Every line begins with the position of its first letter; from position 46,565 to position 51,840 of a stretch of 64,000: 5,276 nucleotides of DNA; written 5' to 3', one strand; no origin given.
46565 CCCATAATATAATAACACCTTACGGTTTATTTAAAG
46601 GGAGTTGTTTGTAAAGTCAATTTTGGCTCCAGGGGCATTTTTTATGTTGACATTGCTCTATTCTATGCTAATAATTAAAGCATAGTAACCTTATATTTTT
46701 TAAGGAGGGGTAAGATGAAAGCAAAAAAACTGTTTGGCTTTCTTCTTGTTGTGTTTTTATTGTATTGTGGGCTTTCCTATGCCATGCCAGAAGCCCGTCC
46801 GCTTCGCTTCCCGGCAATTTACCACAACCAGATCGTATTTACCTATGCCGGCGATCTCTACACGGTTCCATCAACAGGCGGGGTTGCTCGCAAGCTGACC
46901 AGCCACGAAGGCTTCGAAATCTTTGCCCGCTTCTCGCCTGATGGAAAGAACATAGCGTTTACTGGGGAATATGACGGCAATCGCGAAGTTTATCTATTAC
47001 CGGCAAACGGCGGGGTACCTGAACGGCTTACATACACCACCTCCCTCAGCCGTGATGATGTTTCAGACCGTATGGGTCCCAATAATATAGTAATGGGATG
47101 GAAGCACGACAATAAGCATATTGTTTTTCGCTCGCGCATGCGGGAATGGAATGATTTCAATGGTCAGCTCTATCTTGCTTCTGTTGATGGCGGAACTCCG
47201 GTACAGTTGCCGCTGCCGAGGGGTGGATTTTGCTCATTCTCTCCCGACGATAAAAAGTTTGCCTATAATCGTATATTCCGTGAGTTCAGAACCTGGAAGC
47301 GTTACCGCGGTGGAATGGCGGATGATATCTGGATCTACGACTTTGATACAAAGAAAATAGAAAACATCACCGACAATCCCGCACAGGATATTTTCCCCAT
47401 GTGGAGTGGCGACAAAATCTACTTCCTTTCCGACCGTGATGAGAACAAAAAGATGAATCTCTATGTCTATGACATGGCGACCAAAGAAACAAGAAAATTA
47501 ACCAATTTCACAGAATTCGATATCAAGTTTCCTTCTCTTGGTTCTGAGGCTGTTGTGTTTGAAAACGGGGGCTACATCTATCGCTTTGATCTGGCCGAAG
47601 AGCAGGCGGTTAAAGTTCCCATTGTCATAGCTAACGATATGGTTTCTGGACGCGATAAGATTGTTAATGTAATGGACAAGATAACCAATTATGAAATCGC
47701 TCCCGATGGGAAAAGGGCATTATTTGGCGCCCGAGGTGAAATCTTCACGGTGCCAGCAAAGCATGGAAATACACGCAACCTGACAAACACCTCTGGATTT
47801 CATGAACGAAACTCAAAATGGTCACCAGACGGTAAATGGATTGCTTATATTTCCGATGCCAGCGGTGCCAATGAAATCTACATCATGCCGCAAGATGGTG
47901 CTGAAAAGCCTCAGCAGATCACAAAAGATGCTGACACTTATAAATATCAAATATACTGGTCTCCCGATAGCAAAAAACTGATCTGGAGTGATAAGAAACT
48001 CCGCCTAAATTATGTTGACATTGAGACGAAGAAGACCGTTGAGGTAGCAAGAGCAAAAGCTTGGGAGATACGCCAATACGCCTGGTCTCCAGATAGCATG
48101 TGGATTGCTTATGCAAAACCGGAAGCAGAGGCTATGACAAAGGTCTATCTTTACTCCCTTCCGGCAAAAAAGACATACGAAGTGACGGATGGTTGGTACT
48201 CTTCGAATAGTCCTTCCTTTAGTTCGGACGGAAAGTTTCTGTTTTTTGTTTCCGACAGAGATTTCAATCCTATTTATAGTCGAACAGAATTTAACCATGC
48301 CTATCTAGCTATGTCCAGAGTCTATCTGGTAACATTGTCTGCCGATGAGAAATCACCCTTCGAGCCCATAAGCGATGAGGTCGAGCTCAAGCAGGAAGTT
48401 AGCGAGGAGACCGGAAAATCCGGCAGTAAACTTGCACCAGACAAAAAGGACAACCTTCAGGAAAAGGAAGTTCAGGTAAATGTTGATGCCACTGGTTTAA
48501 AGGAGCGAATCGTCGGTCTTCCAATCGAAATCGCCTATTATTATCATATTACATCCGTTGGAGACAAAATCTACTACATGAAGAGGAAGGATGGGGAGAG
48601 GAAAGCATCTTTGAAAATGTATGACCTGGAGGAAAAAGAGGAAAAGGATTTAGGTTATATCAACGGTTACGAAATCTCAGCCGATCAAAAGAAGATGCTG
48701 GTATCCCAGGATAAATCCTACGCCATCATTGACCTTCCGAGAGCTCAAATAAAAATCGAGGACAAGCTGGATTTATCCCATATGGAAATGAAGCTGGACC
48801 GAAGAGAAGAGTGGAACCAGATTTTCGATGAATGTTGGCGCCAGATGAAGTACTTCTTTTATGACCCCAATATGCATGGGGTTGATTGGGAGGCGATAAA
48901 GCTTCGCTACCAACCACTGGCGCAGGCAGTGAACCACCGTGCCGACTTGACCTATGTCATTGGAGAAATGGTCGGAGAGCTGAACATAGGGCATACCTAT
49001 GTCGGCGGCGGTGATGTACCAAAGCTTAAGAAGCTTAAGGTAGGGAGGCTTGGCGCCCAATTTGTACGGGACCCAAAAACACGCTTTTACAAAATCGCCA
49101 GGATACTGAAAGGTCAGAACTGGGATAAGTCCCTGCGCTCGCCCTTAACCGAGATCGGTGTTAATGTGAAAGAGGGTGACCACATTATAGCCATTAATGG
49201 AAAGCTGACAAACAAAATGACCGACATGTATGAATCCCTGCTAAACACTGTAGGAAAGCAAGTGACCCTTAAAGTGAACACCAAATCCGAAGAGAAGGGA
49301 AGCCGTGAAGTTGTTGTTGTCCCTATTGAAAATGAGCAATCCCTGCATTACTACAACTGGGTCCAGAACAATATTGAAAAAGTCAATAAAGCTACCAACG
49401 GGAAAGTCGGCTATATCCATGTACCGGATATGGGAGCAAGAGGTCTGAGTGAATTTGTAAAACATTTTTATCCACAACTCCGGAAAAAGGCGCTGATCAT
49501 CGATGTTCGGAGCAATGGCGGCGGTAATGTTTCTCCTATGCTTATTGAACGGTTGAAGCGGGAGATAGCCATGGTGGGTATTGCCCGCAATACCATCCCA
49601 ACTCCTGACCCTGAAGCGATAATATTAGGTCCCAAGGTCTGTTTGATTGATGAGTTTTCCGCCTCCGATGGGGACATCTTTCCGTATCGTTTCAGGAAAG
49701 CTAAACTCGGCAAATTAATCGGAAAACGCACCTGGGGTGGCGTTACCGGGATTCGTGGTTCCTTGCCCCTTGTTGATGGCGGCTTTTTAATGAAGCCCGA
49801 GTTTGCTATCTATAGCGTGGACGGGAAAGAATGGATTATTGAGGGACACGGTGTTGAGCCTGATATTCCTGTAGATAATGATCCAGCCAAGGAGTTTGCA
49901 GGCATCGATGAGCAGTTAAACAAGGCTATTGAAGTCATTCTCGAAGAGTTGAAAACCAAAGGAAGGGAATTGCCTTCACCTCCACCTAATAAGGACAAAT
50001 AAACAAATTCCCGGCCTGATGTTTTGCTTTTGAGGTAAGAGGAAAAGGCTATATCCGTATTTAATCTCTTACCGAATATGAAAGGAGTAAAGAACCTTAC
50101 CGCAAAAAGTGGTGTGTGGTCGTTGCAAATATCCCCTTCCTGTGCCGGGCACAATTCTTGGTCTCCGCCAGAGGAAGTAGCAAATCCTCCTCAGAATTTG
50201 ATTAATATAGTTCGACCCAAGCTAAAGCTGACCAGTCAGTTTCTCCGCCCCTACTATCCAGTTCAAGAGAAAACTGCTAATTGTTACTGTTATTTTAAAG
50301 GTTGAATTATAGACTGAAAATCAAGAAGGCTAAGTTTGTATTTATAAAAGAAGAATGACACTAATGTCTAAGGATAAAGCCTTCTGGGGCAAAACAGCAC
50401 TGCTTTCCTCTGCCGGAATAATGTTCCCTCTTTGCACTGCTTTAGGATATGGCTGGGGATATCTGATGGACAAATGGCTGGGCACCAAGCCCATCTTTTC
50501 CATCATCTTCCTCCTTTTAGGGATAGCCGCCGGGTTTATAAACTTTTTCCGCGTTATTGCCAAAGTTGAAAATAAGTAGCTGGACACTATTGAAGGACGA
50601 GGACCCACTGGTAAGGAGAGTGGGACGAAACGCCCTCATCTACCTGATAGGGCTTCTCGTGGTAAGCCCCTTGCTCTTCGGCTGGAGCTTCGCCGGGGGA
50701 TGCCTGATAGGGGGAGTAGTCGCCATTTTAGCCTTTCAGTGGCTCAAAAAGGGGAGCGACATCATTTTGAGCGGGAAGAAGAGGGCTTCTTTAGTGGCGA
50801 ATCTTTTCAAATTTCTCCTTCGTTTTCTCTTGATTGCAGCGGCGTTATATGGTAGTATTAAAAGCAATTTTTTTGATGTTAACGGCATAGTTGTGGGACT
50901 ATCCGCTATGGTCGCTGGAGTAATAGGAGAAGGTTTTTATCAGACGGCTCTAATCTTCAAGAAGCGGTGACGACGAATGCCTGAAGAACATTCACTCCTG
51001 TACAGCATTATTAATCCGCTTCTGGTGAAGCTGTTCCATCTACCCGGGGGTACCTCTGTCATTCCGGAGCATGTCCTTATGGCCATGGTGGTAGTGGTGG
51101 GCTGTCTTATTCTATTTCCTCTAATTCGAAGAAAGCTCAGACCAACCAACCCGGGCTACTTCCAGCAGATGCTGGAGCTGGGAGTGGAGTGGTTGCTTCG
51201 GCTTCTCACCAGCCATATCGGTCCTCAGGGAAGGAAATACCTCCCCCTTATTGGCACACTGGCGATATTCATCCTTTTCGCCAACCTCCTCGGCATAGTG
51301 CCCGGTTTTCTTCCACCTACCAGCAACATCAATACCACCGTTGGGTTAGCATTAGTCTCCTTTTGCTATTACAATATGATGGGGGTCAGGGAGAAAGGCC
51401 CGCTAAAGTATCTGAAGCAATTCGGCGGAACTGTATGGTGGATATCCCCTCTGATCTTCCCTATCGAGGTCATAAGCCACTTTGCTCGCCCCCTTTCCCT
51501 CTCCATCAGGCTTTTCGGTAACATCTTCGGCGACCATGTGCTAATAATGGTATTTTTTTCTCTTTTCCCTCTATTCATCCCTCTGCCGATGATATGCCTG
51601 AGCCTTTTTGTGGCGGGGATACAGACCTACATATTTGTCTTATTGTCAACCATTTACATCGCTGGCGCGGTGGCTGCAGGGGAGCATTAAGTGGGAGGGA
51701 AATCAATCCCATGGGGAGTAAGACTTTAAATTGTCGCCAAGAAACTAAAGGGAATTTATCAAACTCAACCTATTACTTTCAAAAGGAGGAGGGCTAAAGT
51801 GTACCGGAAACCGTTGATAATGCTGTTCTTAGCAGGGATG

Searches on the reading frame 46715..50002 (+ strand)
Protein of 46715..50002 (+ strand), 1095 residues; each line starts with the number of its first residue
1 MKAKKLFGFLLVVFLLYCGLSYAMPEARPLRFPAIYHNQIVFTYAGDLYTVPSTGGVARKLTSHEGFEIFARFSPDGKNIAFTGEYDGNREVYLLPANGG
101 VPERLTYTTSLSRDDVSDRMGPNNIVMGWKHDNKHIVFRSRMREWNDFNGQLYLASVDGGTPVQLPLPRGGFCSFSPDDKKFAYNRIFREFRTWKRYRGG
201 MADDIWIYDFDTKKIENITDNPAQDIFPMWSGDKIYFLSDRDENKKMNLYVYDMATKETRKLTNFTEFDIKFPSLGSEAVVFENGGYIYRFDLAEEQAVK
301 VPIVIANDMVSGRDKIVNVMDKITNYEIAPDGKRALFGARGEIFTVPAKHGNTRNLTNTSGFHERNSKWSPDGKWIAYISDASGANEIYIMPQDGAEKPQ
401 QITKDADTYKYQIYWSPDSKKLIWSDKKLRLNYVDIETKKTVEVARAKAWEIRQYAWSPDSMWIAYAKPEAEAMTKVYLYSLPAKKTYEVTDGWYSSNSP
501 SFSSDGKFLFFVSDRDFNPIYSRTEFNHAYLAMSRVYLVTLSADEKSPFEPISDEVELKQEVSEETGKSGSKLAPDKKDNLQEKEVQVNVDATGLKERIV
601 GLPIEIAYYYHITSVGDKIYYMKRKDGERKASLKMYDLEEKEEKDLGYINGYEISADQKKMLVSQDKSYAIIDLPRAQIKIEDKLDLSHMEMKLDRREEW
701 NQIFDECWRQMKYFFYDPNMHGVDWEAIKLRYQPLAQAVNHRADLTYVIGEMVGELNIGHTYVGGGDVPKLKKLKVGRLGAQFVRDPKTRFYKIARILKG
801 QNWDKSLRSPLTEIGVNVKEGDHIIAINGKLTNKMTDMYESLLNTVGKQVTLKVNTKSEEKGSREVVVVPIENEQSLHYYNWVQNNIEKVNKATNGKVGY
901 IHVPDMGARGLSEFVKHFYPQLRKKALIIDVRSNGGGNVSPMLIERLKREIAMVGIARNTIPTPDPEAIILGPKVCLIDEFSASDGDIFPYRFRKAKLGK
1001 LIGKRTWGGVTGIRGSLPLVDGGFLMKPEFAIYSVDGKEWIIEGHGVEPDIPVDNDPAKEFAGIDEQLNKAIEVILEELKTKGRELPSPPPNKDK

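Call 23: search_protein_families(library=ncbifam, proteins=[window:46715-50002:+])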
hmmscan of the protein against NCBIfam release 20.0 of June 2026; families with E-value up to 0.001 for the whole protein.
window:46715-50002:+ (1095 aa): 14 families
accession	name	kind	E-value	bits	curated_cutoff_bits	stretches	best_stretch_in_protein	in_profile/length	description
TIGR02800.1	propeller_TolB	equivalog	2.6e-37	128.8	343.15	4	329-469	243-385/418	Tol-Pal system beta propeller repeat protein TolB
NF053518.1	DipepPtdsDpp5Prph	equivalog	1.2e-22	80.3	900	2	317-426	8-124/655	dipeptidyl-peptidase Dpp5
NF002183.0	PRK01029.1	equivalog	1.1e-21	77.4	405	2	351-493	270-413/429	Tol-Pal system protein TolB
NF033523.0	lasso_peptidase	equivalog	5.2e-17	61.8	400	1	356-427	81-151/638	Atxe2 family lasso peptide isopeptidase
NF045589.1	Cterm_S41_CtpB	exception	2e-13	49.8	633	1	699-1055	37-382/416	carboxyl-terminal processing protease CtpB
TIGR00225.1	prc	subfamily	1.7e-12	47.1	218.6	1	818-1061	80-323/335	C-terminal processing peptidase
NF045588.1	Cterm_S41_CtpA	exception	2.2e-12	46.6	625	1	700-1074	32-400/401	carboxyl-terminal processing protease CtpA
NF045590.1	Cterm_S41_CtpC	exception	9.5e-11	41.1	665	1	697-1054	34-379/418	carboxyl-terminal processing protease CtpC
NF003124.0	PRK04043.1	equivalog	2e-10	40.1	428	0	300-398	211-313/419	Tol-Pal system protein TolB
NF045591.1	Cterm_S41_CtpZ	exception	6.6e-09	35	525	1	701-1076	32-398/403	carboxyl-terminal processing protease CtpZ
NF008388.1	PRK11186.1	exception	3e-07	29.2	825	1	834-1009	299-477/663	carboxy terminal-processing peptidase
NF052377.1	lmo1851_S41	exception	2.5e-05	23.2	725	1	817-1081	135-395/468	lmo1851 family serine protease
NF033424.1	chlamy_CPAF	equivalog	9.2e-05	21.2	250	0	964-1073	449-561/564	protease-like activity factor CPAF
TIGR03900.1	prc_long_Delta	hypoth_equivalog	0.00028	19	660.95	1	818-1051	169-402/973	MXAN_5808 family serine peptidase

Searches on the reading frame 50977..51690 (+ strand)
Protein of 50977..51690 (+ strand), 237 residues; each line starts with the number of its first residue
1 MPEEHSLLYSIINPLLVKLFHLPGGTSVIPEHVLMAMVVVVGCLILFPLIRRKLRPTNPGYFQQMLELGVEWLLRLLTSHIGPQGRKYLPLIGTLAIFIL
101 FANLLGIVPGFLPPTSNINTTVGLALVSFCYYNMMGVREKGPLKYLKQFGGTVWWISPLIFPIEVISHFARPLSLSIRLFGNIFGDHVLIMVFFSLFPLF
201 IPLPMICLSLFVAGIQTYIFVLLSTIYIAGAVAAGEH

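Call 50: search_protein_families(library=ncbifam, max_evalue=1e-12, proteins=[window:50977-51690:+])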
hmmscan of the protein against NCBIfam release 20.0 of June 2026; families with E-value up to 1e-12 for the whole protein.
window:50977-51690:+ (237 aa): 13 families
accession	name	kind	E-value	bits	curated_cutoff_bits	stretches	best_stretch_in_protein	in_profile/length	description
NF004481.0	PRK05815.2-3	equivalog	4.4e-59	199.8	227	1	34-236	26-222/225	F0F1 ATP synthase subunit A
NF009955.0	PRK13421.1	equivalog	1.3e-42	145.9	302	1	26-236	16-221/231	F0F1 ATP synthase subunit A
NF004486.0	PRK05815.3-4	equivalog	2.4e-41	141.9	272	1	21-232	22-223/224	F0F1 ATP synthase subunit A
NF004482.0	PRK05815.2-4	equivalog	3.8e-41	141.4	225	1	25-235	24-251/252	F0F1 ATP synthase subunit A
TIGR01131.1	ATP_synt_6_or_A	equivalog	5.2e-40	137.7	102.6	1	36-230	17-225/227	F0F1 ATP synthase subunit A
TIGR03306.1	altF1_A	exception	2.5e-37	128.6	302.1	1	33-231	25-215/217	alternate F1F0 ATPase, F0 subunit A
NF009954.0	PRK13420.1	equivalog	4.5e-37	128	272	1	25-235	15-220/229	F0F1 ATP synthase subunit A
NF004484.0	PRK05815.3-2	equivalog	1.3e-27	97.1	234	1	27-229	17-221/226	F0F1 ATP synthase subunit A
NF009953.0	PRK13419.1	equivalog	1.5e-26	93.5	460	1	29-234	109-332/346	F0F1 ATP synthase subunit A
NF004479.0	PRK05815.1-4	equivalog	3.8e-26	91.8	268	1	33-233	20-235/238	F0F1 ATP synthase subunit A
NF004485.0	PRK05815.3-3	equivalog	6.3e-23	81.5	249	1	33-200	28-198/281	F0F1 ATP synthase subunit A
NF004477.0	PRK05815.1-1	equivalog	1.3e-17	64.2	280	1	114-231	140-264/268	F0F1 ATP synthase subunit A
NF004487.0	PRK05815.3-5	equivalog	9e-13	48.1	224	0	34-197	32-183/269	F0F1 ATP synthase subunit A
